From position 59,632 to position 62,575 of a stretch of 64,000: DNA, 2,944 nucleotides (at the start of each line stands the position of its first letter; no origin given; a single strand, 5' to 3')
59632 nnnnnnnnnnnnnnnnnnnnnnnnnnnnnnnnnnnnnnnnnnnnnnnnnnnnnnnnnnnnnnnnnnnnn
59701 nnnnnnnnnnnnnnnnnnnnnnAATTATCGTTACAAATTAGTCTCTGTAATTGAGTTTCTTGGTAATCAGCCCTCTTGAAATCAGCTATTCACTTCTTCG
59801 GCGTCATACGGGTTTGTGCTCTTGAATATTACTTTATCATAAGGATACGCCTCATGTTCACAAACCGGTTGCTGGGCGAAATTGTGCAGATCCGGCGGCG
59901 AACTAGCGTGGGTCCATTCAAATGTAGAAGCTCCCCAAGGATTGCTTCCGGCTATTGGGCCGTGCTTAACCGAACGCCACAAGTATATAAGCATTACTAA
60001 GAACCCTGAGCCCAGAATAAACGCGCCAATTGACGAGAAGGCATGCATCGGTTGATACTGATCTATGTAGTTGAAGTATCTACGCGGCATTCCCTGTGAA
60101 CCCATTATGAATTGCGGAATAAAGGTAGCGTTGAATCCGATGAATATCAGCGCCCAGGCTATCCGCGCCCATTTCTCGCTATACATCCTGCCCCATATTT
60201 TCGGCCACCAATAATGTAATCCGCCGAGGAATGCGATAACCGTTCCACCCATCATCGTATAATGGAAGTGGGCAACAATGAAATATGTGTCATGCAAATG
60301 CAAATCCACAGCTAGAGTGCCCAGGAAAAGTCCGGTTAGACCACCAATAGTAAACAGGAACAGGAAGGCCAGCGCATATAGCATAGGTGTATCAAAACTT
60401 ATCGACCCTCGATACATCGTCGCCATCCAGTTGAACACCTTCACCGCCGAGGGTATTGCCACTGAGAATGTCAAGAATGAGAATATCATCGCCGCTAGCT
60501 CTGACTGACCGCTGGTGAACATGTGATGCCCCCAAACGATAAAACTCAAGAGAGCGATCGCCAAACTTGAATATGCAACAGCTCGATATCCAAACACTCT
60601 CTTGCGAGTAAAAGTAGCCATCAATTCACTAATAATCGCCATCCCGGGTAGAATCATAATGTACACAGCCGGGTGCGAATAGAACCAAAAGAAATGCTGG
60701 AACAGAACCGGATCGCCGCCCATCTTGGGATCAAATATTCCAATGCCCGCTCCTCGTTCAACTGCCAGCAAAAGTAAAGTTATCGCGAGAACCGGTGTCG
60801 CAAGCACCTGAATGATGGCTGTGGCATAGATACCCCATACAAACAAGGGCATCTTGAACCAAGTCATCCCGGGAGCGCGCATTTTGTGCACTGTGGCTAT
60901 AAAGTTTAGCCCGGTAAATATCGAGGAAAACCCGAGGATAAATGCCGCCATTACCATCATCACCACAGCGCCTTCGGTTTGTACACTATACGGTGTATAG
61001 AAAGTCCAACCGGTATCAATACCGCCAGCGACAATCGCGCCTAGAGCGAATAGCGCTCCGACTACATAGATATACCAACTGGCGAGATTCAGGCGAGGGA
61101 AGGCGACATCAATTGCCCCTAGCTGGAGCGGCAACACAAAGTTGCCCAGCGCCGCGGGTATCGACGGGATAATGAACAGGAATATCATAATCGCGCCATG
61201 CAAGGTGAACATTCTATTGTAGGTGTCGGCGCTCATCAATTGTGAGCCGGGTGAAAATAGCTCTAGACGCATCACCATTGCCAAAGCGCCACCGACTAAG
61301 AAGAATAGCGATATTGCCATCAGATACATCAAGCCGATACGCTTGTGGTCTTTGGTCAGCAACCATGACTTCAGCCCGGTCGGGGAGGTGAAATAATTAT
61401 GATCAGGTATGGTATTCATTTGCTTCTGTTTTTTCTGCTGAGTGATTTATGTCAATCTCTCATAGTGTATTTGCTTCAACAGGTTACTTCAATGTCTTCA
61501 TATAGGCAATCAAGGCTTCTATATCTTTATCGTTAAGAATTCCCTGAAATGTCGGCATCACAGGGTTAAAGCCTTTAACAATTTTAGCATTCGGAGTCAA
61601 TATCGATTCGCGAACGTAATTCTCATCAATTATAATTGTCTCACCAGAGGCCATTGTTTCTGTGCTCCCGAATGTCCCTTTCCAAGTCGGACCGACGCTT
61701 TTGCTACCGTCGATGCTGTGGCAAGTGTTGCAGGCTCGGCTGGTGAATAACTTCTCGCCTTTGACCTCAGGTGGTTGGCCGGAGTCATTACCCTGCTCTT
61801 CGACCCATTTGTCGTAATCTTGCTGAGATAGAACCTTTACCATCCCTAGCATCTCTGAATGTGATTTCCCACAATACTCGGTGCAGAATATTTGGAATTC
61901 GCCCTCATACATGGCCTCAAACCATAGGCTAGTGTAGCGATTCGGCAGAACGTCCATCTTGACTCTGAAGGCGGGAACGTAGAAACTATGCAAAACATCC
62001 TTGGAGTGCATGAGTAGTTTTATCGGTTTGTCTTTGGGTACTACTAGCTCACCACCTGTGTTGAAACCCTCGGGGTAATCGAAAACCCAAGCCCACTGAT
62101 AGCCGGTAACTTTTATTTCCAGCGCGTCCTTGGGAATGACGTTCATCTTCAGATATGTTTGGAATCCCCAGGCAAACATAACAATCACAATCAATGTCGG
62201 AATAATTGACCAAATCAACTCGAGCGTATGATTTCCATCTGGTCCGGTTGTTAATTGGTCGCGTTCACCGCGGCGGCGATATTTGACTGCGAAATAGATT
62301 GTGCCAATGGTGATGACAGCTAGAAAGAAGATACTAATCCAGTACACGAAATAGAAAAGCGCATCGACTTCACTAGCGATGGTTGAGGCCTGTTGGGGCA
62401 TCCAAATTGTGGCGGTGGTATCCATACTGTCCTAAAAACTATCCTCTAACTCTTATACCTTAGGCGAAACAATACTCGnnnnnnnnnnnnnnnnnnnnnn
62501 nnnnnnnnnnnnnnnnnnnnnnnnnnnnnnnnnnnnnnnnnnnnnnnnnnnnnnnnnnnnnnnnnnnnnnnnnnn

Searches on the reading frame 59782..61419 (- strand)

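Call 76: search_protein_families(library=pfam, proteins=[window:59782-61419:-], max_evalue=0.00001)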
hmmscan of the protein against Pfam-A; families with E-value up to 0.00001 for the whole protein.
window:59782-61419:- (545 aa): 1 family
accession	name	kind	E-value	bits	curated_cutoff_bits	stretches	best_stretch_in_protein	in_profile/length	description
PF00115.25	COX1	-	2.4e-154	514.9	34.8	1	27-468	1-436/436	Cytochrome C and Quinol oxidase polypeptide I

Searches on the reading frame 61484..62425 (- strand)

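Call 76: search_protein_families(library=pfam, proteins=[window:61484-62425:-], max_evalue=0.00001)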
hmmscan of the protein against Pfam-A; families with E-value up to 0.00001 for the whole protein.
window:61484-62425:- (313 aa): 4 families
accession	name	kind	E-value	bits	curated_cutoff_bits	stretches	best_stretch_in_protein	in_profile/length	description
PF00116.26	COX2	-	1.2e-17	64.4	22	1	125-196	46-117/120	Cytochrome C oxidase subunit II, periplasmic domain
PF00034.26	Cytochrom_C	-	1.7e-11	45.7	21.3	1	222-313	3-90/90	Cytochrome c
PF02790.20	COX2_TM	-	2.9e-08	34.2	22.8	1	5-88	4-86/88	Cytochrome C oxidase subunit II, transmembrane domain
PF13442.11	Cytochrome_CBB3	-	2.3e-07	31.5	27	1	222-309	5-68/68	Cytochrome C oxidase, cbb3-type, subunit III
